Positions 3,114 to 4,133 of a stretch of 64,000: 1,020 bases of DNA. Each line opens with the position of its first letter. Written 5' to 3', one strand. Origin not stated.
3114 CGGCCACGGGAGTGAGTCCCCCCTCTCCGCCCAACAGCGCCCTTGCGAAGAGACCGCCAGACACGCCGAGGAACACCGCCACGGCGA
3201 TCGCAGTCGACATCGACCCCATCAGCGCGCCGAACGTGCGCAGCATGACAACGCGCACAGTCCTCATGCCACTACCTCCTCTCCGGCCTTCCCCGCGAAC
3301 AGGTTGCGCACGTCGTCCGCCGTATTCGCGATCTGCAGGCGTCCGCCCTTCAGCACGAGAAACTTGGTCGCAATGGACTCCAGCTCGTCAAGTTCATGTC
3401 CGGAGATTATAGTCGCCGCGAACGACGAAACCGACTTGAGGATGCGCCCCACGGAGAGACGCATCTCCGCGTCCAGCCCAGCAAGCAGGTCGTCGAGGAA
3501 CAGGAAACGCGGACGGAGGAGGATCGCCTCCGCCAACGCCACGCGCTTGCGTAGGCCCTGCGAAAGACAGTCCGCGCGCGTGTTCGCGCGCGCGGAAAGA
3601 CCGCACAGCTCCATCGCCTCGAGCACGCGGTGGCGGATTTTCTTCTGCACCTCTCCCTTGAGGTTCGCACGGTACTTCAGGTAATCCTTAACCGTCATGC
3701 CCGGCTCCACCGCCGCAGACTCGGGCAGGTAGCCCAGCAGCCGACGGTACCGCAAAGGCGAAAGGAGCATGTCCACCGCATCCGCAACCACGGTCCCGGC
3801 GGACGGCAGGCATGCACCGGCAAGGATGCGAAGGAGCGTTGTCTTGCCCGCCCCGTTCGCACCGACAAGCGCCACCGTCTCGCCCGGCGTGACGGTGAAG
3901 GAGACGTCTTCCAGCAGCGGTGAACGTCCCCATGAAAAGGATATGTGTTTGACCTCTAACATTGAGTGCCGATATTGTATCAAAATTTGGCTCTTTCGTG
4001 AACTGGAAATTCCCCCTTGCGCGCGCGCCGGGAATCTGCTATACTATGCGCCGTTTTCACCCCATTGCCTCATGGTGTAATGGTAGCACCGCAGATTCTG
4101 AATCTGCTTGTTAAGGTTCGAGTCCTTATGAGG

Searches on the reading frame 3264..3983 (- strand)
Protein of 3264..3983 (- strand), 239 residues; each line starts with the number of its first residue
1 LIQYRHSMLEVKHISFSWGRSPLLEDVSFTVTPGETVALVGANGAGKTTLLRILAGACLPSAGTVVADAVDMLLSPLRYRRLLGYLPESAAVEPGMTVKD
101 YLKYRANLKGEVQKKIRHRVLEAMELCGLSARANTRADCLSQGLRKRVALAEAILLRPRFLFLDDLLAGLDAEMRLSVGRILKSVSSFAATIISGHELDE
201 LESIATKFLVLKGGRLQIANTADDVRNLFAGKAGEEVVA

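Call 9: search_protein_families(library=pfam, proteins=[window:3264-3983:-], max_evalue=0.001)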
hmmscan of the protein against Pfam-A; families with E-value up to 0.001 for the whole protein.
window:3264-3983:- (239 aa): 4 families
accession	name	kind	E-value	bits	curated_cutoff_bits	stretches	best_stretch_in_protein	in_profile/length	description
PF00005.33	ABC_tran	-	4.1e-27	95.9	25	1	24-165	1-134/137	ABC transporter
PF13304.12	AAA_21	-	9.4e-08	32.9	27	1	38-61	3-29/304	AAA domain, putative AbiEii toxin, Type IV TA system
PF02463.25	SMC_N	-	0.00012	22.1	40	0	102-203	99-204/220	RecF/RecN/SMC N terminal domain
PF13191.12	AAA_16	-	0.00014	22.9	32.6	1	32-166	23-141/167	AAA ATPase domain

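Call 41: find_encoding_contigs(protein=window:3264-3962:-, flank=10000, max_places=10)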
Protein window:3264-3962:- (232 aa): 9 contigs read that carry it; 7 places shown.
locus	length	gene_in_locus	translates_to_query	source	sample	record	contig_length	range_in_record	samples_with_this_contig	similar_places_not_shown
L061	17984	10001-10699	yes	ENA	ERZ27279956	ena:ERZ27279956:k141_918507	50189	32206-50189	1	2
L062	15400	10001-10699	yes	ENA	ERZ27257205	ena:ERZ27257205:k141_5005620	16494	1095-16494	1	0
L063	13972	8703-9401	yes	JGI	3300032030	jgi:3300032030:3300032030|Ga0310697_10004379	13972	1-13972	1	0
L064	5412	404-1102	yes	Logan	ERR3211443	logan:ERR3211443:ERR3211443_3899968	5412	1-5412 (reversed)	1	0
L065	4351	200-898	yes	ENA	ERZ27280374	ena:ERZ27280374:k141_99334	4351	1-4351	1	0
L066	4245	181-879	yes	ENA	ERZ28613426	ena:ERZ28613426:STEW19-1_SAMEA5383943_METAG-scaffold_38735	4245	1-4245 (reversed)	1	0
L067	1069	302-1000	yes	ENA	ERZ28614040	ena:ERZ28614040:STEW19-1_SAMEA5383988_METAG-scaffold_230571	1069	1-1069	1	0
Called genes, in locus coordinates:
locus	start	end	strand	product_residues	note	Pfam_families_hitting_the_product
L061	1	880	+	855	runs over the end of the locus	-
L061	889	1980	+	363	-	PF00350:Dynamin_N, PF01926:MMR_HSR1 (weak)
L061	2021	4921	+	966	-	PF08310:LGFP (faint), PF00350:Dynamin_N (weak)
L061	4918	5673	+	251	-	PF00350:Dynamin_N (weak), PF01926:MMR_HSR1, PF03193:RsgA_GTPase (faint)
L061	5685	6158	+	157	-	-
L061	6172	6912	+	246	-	PF24161:CCDC39 (weak), PF25762:HAUS1 (weak), PF23649:FKBP15 (weak)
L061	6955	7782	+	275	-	PF01435:Peptidase_M48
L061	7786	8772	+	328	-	PF01734:Patatin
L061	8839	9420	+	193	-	PF15887:Peptidase_Mx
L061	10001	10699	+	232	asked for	PF00005:ABC_tran, PF13304:AAA_21 (faint)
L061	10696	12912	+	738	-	PF12679:ABC2_membrane_2, PF12698:ABC2_membrane_3 (weak), PF09822:ABC_transp_aux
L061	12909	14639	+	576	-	PF14238:DUF4340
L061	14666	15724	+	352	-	PF01073:3Beta_HSD, PF01370:Epimerase, PF02719:Polysacc_synt_2, PF04321:RmlD_sub_bind, PF16363:GDP_Man_Dehyd, PF13460:NAD_binding_10, PF07993:NAD_binding_4 (weak)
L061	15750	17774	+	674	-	PF17876:CSD2, PF18614:RNase_II_C_S1 (faint), PF00773:RNB, PF00575:S1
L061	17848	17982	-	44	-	?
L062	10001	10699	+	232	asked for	PF00005:ABC_tran, PF13304:AAA_21 (faint)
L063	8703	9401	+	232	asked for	PF00005:ABC_tran, PF13304:AAA_21 (faint)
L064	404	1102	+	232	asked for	PF00005:ABC_tran, PF13304:AAA_21 (faint)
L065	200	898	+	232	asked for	PF00005:ABC_tran, PF13304:AAA_21 (faint)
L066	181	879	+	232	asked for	PF00005:ABC_tran, PF13304:AAA_21 (faint)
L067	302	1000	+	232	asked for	PF00005:ABC_tran, PF13304:AAA_21 (faint)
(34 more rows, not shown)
